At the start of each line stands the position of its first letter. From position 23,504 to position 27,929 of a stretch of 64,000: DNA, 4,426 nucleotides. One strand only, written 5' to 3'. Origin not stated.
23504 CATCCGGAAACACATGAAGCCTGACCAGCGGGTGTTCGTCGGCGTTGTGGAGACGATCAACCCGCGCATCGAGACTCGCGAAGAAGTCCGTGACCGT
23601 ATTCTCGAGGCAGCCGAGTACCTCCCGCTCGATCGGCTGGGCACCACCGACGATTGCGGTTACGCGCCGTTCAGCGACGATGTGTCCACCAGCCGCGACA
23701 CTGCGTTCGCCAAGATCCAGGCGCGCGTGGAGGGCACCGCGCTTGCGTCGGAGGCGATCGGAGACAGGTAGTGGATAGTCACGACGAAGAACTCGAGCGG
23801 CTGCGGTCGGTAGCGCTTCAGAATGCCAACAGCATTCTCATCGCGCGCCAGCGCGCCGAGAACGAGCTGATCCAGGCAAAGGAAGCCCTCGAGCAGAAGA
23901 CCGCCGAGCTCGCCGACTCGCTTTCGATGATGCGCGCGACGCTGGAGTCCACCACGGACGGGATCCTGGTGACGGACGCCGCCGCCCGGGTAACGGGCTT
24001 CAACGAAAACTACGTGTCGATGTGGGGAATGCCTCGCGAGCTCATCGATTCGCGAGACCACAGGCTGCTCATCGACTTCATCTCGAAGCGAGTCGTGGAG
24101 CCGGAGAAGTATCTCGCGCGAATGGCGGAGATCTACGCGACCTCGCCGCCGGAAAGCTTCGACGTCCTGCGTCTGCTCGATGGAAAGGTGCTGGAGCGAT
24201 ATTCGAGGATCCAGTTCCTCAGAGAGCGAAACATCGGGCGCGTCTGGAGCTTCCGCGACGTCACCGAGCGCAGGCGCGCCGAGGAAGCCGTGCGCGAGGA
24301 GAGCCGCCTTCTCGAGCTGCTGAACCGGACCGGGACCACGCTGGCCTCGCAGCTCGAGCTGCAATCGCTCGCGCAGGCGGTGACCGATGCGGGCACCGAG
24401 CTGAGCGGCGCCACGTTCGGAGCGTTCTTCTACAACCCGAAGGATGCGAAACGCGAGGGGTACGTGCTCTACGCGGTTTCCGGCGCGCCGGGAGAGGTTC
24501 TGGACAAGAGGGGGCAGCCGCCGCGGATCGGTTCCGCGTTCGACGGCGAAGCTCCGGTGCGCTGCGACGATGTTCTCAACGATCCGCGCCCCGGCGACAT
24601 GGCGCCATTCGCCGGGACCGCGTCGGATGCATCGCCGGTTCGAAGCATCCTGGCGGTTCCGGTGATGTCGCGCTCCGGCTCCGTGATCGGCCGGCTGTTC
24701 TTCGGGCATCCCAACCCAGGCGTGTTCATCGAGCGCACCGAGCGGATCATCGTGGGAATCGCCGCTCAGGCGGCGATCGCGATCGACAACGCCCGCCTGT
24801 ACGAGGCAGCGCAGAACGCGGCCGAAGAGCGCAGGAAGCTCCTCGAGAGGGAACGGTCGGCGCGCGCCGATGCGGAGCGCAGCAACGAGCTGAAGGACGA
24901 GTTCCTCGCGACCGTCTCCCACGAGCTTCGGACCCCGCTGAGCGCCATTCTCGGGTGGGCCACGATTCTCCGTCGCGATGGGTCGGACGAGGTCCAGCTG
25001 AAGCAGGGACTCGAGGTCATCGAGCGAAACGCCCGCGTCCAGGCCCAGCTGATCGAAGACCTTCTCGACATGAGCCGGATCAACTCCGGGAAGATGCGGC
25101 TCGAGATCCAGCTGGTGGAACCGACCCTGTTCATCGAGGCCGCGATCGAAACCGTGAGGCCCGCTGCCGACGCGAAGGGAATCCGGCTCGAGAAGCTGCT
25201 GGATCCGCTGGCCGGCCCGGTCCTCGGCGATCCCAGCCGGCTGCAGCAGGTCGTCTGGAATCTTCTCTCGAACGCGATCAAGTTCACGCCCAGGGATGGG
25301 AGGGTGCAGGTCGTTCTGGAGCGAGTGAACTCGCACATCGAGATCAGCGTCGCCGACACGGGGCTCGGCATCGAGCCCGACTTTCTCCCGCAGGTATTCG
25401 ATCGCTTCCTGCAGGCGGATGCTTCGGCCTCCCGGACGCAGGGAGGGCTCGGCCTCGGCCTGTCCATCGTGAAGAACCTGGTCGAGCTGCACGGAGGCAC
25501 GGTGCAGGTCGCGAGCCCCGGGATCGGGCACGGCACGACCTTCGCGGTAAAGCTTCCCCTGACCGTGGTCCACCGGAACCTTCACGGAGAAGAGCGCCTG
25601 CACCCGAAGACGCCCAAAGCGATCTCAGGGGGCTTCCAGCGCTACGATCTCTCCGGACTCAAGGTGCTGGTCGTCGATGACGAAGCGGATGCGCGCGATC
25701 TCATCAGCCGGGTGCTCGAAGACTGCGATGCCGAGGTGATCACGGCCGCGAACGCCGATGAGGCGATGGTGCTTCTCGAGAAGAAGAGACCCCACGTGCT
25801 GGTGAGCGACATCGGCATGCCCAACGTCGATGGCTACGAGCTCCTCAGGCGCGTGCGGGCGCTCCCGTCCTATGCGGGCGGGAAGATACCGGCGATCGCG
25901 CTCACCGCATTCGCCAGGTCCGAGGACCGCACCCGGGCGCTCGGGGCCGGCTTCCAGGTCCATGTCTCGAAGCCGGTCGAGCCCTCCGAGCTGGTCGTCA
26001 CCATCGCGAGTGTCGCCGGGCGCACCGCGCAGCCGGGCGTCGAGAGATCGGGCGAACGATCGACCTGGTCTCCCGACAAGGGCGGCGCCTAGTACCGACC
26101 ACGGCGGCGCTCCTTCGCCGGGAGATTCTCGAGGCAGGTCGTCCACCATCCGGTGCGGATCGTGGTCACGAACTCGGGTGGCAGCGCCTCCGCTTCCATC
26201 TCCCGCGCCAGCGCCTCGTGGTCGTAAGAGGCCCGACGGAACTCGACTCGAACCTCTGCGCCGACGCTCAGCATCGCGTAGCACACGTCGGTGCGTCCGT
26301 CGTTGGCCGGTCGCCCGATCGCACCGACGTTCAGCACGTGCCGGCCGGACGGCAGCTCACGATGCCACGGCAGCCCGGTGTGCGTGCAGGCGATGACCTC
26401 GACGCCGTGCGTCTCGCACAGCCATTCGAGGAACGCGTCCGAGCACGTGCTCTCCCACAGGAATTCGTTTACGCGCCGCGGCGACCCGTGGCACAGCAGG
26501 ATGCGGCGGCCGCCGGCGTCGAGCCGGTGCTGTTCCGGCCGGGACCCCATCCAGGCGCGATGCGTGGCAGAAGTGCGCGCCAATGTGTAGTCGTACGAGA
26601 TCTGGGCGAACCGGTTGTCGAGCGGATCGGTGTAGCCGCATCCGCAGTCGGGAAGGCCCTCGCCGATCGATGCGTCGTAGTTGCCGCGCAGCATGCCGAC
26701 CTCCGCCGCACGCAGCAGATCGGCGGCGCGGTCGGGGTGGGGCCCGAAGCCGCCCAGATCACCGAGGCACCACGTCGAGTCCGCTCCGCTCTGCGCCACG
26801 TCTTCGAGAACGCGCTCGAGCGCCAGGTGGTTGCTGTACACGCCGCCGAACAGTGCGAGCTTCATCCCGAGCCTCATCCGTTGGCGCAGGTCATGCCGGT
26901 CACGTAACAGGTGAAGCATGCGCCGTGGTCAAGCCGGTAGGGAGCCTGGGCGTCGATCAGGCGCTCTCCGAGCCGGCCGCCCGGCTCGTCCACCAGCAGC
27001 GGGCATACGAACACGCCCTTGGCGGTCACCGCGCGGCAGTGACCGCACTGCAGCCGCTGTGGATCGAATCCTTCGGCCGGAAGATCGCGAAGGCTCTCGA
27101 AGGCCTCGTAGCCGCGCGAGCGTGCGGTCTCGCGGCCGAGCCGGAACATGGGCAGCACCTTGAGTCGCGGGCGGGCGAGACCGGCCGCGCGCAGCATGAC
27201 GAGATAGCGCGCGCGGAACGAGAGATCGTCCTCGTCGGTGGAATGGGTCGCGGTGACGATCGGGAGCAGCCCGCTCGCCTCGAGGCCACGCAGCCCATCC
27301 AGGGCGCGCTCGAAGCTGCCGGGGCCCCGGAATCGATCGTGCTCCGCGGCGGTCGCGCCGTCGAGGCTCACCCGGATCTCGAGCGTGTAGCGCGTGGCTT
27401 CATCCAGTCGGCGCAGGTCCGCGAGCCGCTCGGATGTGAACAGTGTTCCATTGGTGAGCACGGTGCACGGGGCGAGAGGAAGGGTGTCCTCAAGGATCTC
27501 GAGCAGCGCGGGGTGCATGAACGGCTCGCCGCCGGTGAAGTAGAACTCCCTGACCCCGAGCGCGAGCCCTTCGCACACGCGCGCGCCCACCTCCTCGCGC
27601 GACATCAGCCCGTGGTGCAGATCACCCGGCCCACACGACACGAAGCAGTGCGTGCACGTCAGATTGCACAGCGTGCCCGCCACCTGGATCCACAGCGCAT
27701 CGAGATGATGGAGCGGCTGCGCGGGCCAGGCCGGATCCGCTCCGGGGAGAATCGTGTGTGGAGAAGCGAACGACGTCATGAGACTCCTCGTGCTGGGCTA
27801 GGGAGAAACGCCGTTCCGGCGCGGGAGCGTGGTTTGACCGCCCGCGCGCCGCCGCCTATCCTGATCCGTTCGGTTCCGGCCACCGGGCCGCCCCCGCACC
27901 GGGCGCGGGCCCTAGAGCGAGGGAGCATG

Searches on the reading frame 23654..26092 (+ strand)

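Call 38: search_protein_families(library=pfam, proteins=[window:23654-26092:+], max_evalue=0.001)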
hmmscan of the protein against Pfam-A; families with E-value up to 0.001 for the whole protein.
window:23654-26092:+ (812 aa): 7 families
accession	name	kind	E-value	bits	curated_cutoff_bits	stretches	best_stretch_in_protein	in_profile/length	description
PF02518.31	HATPase_c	-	7.8e-32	110.4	26.4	1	525-637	1-110/111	Histidine kinase-, DNA gyrase B-, and HSP90-like ATPase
PF00072.30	Response_reg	-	3.1e-23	82.5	30.2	1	671-784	1-110/111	Response regulator receiver domain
PF00512.31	HisKA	-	2.9e-18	66.1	26.9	1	414-479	2-66/66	His Kinase A (phospho-acceptor) domain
PF13185.12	GAF_2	-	9.4e-15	55.5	28.6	1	234-378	2-136/136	GAF domain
PF12860.13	PAS_7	-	8.7e-09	36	27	1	97-211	1-115/115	PAS fold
PF13492.12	GAF_3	-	7.1e-06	26.9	27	1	320-379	68-129/129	GAF domain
PF00989.32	PAS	-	0.0002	21.8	22.6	0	92-129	2-39/113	PAS fold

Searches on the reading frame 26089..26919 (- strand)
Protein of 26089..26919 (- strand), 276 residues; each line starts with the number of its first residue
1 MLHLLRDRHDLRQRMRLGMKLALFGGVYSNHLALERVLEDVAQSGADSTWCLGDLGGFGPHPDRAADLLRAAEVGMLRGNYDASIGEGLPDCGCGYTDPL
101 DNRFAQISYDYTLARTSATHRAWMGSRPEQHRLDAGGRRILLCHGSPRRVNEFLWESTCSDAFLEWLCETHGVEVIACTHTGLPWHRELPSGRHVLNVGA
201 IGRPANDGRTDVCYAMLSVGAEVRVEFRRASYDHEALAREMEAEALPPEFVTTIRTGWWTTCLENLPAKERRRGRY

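Call 38: search_protein_families(library=pfam, proteins=[window:26089-26919:-], max_evalue=0.001)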
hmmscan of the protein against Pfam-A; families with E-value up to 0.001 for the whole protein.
window:26089-26919:- (276 aa): 2 families
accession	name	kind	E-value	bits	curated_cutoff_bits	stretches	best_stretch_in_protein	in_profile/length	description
PF12850.12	Metallophos_2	-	2.4e-10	41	27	1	19-219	1-151/154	Calcineurin-like phosphoesterase superfamily domain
PF00149.33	Metallophos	-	8.8e-06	26.7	21.5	1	29-184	13-159/191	Calcineurin-like phosphoesterase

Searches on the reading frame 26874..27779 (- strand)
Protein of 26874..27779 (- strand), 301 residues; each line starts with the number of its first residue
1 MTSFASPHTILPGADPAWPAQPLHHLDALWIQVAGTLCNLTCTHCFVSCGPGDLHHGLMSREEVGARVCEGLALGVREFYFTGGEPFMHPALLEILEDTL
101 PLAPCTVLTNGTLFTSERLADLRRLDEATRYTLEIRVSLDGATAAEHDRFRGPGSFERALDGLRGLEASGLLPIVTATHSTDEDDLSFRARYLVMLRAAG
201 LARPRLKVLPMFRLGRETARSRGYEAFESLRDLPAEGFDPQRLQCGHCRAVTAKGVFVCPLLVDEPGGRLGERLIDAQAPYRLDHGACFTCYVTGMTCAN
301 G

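Call 38: search_protein_families(library=pfam, proteins=[window:26874-27779:-], max_evalue=0.001)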
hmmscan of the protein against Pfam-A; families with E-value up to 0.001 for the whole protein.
window:26874-27779:- (301 aa): 2 families
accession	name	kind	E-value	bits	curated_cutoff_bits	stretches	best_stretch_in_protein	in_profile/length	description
PF04055.27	Radical_SAM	-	3.9e-16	60.1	29.5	1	36-173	5-143/166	Radical SAM superfamily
PF13353.11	Fer4_12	-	0.00085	20.1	22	0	37-142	14-116/137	4Fe-4S single cluster domain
